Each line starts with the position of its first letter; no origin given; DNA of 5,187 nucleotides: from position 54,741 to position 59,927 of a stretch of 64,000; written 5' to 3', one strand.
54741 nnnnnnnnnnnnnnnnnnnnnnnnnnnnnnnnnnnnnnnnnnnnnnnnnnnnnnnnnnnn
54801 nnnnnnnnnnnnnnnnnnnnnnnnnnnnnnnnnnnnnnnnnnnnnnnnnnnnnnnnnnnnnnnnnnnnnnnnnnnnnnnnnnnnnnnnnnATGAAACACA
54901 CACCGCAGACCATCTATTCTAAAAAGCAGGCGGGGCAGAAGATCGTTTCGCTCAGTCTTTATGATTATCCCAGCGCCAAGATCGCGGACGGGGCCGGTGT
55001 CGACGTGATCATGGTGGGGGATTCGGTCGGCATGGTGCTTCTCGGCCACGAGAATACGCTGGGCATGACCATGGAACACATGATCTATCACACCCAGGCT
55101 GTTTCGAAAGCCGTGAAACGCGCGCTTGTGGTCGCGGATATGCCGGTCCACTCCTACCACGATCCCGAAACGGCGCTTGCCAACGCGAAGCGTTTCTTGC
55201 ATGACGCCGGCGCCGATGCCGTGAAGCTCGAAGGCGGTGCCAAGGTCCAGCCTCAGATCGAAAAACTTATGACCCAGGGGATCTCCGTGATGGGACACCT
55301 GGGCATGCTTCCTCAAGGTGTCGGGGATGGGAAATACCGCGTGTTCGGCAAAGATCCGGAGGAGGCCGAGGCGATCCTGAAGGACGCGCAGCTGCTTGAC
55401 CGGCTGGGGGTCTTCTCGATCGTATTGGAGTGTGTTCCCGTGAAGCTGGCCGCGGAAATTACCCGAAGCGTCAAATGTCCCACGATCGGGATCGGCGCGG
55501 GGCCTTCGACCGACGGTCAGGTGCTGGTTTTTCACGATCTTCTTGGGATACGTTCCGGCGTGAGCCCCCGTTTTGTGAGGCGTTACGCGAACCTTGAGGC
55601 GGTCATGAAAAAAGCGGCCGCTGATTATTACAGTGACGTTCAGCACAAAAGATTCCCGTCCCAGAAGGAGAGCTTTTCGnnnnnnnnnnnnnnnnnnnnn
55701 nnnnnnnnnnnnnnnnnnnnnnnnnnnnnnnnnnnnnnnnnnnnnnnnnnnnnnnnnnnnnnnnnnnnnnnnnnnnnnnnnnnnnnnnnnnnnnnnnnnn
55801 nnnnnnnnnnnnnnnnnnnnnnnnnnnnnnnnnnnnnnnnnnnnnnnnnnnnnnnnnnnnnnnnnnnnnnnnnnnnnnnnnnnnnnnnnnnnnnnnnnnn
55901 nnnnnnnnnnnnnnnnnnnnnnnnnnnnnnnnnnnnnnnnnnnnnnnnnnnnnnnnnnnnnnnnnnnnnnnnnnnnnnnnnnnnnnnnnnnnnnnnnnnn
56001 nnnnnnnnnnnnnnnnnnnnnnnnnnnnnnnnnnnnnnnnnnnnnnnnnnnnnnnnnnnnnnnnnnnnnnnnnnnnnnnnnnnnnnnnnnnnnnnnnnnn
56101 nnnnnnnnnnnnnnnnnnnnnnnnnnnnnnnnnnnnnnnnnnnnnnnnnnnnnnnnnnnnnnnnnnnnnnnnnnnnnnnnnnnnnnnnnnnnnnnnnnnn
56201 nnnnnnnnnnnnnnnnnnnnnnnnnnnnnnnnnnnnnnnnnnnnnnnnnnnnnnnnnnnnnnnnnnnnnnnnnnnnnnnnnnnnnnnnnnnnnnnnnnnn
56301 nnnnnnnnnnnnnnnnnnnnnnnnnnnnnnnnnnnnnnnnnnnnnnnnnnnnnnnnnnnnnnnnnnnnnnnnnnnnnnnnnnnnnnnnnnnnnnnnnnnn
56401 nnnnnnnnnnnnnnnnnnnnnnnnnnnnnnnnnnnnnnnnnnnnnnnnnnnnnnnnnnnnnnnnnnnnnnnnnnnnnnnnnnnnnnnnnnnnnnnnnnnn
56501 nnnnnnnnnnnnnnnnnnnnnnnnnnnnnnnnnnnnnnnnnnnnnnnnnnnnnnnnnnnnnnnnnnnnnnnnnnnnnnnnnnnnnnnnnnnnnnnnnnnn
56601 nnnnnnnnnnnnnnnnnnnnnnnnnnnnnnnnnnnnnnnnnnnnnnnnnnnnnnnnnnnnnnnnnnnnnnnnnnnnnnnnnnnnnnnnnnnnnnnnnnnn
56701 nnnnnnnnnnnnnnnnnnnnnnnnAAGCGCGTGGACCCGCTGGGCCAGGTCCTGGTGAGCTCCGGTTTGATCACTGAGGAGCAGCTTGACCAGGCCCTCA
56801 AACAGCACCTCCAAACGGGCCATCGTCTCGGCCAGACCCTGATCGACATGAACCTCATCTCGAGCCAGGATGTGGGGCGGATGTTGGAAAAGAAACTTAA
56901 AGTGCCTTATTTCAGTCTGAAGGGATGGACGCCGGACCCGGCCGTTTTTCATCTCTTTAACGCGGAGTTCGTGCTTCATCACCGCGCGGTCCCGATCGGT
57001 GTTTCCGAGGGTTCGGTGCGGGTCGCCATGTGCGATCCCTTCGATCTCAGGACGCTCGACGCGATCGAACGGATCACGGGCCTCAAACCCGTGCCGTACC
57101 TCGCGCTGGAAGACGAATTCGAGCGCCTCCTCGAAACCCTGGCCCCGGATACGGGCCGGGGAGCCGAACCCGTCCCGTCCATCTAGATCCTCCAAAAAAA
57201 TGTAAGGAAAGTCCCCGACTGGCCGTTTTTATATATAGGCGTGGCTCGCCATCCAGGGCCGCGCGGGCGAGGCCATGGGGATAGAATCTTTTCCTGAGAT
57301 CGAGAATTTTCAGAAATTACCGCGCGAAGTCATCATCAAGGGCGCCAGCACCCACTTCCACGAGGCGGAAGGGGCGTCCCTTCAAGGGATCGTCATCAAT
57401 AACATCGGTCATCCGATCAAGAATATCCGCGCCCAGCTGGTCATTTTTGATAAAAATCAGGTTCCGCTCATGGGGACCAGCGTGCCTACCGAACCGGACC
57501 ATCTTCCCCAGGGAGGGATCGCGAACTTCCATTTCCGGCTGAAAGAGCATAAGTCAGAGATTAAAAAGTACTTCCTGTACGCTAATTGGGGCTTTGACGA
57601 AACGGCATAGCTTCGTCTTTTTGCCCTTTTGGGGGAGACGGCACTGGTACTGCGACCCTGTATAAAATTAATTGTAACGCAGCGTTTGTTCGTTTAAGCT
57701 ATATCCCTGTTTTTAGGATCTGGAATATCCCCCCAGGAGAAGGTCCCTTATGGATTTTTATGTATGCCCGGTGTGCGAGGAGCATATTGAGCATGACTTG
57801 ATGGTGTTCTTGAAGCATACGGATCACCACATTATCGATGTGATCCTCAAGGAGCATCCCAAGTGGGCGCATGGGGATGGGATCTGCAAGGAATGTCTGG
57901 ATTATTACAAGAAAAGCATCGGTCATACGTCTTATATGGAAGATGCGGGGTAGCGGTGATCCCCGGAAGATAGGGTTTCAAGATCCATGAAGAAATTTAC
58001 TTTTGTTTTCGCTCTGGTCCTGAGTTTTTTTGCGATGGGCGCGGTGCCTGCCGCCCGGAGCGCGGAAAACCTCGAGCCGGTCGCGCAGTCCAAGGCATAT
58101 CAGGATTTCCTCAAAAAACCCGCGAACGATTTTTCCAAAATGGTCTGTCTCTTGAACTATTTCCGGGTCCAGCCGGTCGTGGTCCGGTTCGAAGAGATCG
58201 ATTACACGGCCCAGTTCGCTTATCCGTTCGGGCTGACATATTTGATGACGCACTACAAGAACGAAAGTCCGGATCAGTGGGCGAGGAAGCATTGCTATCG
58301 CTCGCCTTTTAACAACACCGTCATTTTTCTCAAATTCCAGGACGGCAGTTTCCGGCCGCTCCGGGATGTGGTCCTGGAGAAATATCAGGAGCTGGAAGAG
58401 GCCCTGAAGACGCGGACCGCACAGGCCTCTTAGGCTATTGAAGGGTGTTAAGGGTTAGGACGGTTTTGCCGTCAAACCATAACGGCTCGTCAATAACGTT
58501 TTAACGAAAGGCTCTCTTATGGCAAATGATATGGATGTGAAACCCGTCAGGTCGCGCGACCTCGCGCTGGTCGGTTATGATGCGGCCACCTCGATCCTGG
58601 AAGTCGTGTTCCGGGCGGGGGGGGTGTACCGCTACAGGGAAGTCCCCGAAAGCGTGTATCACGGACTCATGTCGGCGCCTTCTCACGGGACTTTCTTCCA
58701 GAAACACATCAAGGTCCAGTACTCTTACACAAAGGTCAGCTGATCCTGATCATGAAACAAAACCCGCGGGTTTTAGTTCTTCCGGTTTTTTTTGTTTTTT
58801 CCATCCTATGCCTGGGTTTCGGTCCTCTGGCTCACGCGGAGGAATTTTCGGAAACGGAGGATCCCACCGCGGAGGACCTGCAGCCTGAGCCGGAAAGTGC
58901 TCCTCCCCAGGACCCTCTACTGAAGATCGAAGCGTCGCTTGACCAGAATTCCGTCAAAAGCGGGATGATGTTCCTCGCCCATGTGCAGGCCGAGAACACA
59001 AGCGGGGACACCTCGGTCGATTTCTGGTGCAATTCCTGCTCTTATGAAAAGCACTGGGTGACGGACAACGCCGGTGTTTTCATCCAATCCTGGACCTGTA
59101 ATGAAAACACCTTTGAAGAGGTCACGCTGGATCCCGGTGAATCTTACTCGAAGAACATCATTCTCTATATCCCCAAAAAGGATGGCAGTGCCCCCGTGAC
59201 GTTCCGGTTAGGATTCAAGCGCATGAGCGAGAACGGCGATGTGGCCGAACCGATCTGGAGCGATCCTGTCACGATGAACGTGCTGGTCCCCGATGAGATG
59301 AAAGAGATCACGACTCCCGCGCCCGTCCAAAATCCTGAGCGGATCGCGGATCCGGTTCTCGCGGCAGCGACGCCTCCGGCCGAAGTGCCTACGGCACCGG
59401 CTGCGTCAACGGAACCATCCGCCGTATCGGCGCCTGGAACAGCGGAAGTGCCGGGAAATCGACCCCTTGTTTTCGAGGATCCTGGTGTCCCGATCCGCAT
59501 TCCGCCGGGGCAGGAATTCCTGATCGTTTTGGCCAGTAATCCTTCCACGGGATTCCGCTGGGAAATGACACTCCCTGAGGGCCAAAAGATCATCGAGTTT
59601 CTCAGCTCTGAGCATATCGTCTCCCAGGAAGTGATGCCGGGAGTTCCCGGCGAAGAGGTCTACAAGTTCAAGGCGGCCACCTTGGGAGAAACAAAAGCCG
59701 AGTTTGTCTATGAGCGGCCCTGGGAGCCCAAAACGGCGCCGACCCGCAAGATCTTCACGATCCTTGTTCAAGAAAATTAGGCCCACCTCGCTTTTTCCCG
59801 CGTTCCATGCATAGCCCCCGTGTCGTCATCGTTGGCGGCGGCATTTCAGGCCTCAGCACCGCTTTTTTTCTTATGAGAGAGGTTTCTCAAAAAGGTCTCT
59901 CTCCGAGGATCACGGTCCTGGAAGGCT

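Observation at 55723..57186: Receiver-GGDEF(GGDDF)-MshEN protein: a phosphorylation-controlled c-di-GMP cyclase-like domain fused to a c-di-GMP receptor domain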

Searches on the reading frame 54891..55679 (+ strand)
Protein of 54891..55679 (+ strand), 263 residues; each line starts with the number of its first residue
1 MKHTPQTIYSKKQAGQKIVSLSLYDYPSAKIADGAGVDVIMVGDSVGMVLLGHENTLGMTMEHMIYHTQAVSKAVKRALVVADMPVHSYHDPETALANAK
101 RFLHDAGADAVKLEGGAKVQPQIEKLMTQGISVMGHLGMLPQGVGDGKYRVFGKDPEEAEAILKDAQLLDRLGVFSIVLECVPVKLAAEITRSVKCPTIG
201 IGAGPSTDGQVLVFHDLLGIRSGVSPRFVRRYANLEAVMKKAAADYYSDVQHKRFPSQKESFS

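Call 14: search_protein_families(library=pfam, proteins=[window:54891-55679:+], max_evalue=0.001)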
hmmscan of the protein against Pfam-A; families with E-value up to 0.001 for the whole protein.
window:54891-55679:+ (263 aa): 2 families
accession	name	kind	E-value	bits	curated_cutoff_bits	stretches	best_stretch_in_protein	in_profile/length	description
PF02548.21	Pantoate_transf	-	2.2e-101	339.1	28.7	1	3-257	2-258/259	Ketopantoate hydroxymethyltransferase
PF13714.12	PEP_mutase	-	4e-05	23.7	31.5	1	13-118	6-109/240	Phosphoenolpyruvate phosphomutase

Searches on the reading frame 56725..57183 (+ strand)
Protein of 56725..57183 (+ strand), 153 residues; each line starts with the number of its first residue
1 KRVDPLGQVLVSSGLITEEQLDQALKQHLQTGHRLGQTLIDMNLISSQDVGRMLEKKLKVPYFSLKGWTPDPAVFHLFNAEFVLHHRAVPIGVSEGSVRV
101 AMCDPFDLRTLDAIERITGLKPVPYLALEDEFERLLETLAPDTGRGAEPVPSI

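Call 66: search_protein_families(library=ncbifam, proteins=[window:56725-57183:+], max_evalue=0.01)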
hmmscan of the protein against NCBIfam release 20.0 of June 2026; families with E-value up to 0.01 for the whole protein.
window:56725-57183:+ (153 aa): 5 families
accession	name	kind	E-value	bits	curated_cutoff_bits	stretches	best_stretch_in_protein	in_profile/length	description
NF053729.1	c-di-GMP_motif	domain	2e-18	65.9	38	1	5-56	1-52/53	cyclic di-GMP-binding domain-containing protein, MshE-related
NF008411.1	PRK11234.1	equivalog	3e-15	55.7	1170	1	2-121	480-598/723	cyclic di-3',5'-guanylate-activated glycosyltransferase NfrB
TIGR02538.1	type_IV_pilB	equivalog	1.6e-14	53.4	675.65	1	6-139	2-135/564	type IV-A pilus assembly ATPase PilB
NF012033.0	PRK15489.1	equivalog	1.1e-13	50.3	537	1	5-145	492-632/703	glycosyl transferase family protein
TIGR03029.1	EpsG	equivalog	9.5e-05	21.7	313.8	1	6-64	5-63/274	chain length determinant protein tyrosine kinase EpsG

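Call 80: search_solved_structures(query=window:56725-57183:+, max_evalue=0.000001, show_alignments=5)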
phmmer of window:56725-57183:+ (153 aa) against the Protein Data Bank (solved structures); distinct sequences matched with E-value up to 0.000001: 14.
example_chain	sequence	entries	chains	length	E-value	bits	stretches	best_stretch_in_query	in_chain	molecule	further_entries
6f8l_G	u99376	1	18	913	9.9e-40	139.2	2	6-152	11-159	Type IV pilus assembly protein PilF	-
9g1w_A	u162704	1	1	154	1.2e-18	70.8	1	6-142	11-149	Type IV pilus assembly ATPase PilB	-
5htl_A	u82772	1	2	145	2.3e-13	53.6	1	5-114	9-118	MSHA biogenesis protein MshE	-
3jc8_Ba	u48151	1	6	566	6.9e-13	52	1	6-146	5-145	Type IV-A pilus assembly ATPase PilB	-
5zfr_A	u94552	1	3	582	1.3e-12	51.2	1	4-132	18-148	Type IV pilus biogenesis ATPase PilB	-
6olj_C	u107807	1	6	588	1.5e-12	50.9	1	4-131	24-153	Type IV pilus biogenesis ATPase PilB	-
5tsg_B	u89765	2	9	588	1.5e-12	50.9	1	4-131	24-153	Type IV pilus biogenesis ATPase PilB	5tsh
9glg_A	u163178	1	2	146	2.3e-11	47.1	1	5-139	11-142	ATP-binding motif-containing protein pilF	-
8pdk_A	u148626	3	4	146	2.5e-11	47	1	5-139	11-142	c-di-GMP binding domain of the ATPase enzyme PilF | ATP-binding motif-containing protein pilF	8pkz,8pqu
9gl5_A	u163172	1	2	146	2.5e-11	47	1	5-139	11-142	ATP-binding motif-containing protein pilF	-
8pfa_A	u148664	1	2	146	2.9e-11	46.8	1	6-139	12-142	c-di-GMP binding domain of the ATPase enzyme PilF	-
8pe0_A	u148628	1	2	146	3.2e-11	46.6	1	6-139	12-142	c-di-GMP binding domain of the ATPase enzyme PilF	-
6ejf_J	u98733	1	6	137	4e-11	46.3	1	6-136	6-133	Type IV pilus assembly protein PilF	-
6ejf_G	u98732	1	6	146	8.8e-08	35.5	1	2-119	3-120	Type IV pilus assembly protein PilF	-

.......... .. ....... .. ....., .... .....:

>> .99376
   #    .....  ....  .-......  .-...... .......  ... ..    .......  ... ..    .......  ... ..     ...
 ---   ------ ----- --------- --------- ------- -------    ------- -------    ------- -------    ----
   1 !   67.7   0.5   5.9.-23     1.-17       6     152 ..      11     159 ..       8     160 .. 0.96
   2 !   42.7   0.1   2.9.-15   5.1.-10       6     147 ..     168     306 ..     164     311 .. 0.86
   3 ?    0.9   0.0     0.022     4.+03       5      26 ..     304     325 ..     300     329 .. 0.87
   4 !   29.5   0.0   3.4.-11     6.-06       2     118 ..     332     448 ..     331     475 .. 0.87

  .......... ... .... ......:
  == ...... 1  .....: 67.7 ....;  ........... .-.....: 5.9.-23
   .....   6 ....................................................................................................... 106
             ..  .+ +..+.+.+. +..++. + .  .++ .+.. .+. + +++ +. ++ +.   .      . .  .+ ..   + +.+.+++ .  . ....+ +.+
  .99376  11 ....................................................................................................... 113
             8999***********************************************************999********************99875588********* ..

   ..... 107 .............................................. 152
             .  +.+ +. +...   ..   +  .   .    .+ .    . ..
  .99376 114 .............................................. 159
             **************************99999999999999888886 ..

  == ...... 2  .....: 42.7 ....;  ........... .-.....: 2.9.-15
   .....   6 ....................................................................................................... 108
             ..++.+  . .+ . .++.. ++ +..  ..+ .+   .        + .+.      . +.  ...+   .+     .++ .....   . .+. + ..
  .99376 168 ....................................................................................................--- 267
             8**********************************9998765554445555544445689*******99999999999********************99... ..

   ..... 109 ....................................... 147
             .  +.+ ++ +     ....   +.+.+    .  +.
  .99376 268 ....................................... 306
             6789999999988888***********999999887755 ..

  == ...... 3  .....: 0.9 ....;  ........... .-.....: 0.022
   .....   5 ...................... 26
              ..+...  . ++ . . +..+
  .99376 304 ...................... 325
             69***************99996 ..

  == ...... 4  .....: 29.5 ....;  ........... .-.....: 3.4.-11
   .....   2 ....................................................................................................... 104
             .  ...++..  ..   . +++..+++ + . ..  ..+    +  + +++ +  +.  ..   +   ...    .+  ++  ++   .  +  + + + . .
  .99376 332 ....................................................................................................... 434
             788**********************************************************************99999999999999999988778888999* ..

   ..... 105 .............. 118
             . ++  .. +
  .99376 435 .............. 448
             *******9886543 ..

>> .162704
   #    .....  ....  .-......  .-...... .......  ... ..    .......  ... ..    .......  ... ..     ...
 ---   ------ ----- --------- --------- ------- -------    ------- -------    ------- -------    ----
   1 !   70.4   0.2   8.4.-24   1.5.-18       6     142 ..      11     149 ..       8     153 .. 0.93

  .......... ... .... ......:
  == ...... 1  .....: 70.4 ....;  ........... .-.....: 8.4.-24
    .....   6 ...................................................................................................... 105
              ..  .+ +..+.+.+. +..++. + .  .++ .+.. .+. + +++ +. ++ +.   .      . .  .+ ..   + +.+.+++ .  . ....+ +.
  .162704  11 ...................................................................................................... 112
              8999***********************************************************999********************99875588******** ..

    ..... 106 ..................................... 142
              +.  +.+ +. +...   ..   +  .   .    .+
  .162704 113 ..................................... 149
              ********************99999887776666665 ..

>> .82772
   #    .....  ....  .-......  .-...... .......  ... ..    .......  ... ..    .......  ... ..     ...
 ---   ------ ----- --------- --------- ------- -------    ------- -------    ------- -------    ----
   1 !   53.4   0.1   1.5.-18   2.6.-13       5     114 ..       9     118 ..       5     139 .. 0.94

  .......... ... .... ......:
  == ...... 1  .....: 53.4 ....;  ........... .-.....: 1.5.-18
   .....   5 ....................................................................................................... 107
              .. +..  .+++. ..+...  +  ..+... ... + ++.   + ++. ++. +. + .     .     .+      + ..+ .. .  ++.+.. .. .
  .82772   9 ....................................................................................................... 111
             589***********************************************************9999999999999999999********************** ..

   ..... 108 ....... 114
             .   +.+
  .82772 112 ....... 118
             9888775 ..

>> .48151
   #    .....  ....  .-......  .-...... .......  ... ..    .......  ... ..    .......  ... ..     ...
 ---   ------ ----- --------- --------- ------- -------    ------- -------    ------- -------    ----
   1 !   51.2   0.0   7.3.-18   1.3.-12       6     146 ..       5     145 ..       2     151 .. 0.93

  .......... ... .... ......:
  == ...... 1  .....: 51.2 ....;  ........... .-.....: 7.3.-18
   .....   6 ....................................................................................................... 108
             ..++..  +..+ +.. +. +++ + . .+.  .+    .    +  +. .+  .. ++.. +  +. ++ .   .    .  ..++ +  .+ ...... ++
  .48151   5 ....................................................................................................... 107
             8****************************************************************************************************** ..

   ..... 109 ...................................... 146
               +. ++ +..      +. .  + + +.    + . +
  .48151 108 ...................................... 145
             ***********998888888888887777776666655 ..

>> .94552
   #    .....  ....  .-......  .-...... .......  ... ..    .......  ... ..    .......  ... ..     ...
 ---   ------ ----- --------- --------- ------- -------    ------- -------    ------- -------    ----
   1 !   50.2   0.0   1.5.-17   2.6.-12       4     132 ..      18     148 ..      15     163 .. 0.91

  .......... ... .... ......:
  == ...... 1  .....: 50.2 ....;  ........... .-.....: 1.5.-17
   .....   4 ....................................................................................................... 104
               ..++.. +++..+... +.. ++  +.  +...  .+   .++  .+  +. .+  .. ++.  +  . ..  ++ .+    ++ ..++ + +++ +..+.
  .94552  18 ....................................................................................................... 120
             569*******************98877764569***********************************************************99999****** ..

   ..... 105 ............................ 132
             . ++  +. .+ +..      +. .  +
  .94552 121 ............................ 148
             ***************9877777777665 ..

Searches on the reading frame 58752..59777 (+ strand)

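Call 14: search_protein_families(library=pfam, proteins=[window:58752-59777:+], max_evalue=0.001)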
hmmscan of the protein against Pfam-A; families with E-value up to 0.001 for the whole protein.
window:58752-59777:+ (342 aa): 1 family
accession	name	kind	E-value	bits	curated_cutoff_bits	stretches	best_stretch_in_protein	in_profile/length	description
PF09394.16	Inhibitor_I42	-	9.3e-19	68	27.2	1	251-337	3-89/91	Chagasin family peptidase inhibitor I42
